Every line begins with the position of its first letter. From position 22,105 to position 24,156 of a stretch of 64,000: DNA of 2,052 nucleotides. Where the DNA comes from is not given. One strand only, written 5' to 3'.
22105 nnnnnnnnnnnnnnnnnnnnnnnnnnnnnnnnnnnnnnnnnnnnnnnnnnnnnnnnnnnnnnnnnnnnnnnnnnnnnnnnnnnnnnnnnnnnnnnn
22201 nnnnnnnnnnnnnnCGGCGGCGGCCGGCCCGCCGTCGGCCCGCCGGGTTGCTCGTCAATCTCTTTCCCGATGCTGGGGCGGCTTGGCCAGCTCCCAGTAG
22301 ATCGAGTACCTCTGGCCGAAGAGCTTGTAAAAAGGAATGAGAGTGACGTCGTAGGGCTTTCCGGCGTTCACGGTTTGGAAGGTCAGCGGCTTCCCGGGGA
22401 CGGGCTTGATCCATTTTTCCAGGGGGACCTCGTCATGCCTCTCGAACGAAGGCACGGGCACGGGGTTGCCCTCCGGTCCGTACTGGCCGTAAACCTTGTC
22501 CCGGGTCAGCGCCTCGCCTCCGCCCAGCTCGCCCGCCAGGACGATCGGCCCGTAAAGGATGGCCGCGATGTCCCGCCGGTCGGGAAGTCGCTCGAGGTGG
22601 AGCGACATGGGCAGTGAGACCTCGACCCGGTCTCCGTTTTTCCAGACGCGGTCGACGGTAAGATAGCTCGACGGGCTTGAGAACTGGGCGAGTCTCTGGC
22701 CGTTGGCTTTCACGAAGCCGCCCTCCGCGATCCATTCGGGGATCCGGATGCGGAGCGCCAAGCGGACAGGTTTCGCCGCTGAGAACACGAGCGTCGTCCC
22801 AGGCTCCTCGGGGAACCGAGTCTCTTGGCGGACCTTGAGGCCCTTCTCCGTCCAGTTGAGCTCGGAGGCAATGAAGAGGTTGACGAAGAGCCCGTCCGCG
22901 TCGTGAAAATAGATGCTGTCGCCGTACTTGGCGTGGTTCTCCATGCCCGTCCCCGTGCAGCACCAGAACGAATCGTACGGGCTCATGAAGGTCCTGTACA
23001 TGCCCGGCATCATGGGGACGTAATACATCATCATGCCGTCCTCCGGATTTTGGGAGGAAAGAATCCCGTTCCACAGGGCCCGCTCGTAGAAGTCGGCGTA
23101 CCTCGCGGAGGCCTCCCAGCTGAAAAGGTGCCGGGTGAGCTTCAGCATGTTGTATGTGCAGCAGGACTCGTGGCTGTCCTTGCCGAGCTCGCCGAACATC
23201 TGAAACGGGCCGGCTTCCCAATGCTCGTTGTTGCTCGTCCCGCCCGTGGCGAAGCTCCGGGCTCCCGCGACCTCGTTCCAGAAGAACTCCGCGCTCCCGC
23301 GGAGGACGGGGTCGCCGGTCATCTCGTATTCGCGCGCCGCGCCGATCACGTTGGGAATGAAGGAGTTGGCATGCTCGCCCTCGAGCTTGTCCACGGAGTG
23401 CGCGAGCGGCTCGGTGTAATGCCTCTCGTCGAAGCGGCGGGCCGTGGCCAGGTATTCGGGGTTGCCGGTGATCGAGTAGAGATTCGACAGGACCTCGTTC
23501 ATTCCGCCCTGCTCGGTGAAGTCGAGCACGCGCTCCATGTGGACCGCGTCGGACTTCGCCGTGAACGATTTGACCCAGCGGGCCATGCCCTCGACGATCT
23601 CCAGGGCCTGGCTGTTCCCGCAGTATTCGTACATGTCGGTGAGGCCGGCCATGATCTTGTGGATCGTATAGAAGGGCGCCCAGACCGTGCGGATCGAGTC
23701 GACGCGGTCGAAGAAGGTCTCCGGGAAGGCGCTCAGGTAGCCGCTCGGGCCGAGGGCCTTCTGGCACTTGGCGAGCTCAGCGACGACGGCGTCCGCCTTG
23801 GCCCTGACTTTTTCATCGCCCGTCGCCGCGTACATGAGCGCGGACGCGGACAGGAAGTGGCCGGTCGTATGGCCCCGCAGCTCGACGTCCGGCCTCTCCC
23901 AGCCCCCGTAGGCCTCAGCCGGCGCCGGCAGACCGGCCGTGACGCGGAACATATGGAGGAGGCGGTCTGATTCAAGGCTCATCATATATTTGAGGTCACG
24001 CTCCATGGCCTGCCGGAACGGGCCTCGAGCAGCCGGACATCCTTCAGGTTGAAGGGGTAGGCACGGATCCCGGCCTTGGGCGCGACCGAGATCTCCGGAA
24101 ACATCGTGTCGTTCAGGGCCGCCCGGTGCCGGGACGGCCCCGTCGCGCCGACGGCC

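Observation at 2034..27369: L-arabinofuranoside utilisation locus with three GH127 paralogs plus GH51, a BNR beta-propeller and an araB-araD-isomerase operon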

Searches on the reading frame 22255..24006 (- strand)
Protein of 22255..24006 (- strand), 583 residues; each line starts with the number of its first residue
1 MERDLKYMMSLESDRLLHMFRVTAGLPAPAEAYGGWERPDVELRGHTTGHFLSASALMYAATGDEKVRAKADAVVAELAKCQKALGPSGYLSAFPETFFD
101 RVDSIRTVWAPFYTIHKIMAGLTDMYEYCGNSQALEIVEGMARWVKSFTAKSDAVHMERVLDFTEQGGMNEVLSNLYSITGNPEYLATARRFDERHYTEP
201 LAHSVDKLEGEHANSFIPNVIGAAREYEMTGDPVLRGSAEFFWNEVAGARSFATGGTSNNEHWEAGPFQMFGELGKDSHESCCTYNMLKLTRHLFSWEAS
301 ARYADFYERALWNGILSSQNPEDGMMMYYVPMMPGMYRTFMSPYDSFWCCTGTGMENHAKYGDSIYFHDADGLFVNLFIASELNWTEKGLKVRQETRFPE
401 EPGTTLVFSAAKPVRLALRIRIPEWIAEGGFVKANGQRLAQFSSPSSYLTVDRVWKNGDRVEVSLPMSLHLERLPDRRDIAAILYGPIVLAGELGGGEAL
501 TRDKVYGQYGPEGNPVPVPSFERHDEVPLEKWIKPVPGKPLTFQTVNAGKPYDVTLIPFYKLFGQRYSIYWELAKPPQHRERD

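Call 6: search_protein_families(library=pfam, proteins=[window:22255-24006:-])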
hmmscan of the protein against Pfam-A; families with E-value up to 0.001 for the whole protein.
window:22255-24006:- (583 aa): 3 families
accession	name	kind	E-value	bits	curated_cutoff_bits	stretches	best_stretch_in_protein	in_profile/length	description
PF07944.18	Beta-AFase-like_GH127_cat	-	4.5e-115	385.1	24.9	1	2-363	14-376/376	Beta-L-arabinofuranosidase, GH127 catalytic domain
PF20736.2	Glyco_hydro127M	-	1.7e-25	89.4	24.2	1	373-467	2-95/95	Beta-L-arabinofuranosidase, GH127 middle domain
PF16375.10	DUF4986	-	4.5e-07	30.8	29.5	1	530-571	40-84/84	Domain of unknown function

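Call 7: search_protein_families(library=ncbifam, proteins=[window:22255-24006:-], max_evalue=0.01)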
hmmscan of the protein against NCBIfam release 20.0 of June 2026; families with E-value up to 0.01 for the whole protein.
window:22255-24006:- (583 aa): 1 family
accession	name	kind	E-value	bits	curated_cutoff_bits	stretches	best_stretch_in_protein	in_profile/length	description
NF049879.1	AcerHdlse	equivalog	6.9e-25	87.6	950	1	280-490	341-565/657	aceric acid hydrolase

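Call 11: search_solved_structures(query=window:22255-24006:-, max_evalue=0.001)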
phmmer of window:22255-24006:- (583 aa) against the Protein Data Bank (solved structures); distinct sequences matched with E-value up to 0.001: 9.
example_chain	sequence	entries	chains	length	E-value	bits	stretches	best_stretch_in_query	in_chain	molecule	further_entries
5opj_A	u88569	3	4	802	5.9e-115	388.1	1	2-578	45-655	Rhamnogalacturonan lyase | Acetyl-CoA carboxylase, biotin carboxylase | Glycosyl hydrolase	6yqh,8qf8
8k7y_A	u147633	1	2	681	7.3e-66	226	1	3-496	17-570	beta1,3-L-arabinofuranoside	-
8k7x_A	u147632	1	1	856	1.8e-64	221.4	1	3-496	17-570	beta-L-arabinofuranosidase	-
4qjy_A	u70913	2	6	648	2e-25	92.4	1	230-490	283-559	GH127 beta-L-arabinofuranosidase | GH127 beta-L-arabinofuranoside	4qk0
5mqo_A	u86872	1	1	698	4.7e-18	68.1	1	176-492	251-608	Non-reducing end beta-L-arabinofuranosidase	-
6ex6_B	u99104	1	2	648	1.3e-16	63.4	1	172-490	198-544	Six-hairpin glycosidase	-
3wre_A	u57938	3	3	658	8.9e-11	44.1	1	221-493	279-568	Non-reducing end beta-L-arabinofuranosidase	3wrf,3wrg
3wkw_A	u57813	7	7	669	9.5e-11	44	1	222-493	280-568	Non-reducing end beta-L-arabinofuranosidase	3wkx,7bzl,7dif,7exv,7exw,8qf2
7exu_A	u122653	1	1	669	1.7e-10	43.2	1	222-493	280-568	Non-reducing end beta-L-arabinofuranosidase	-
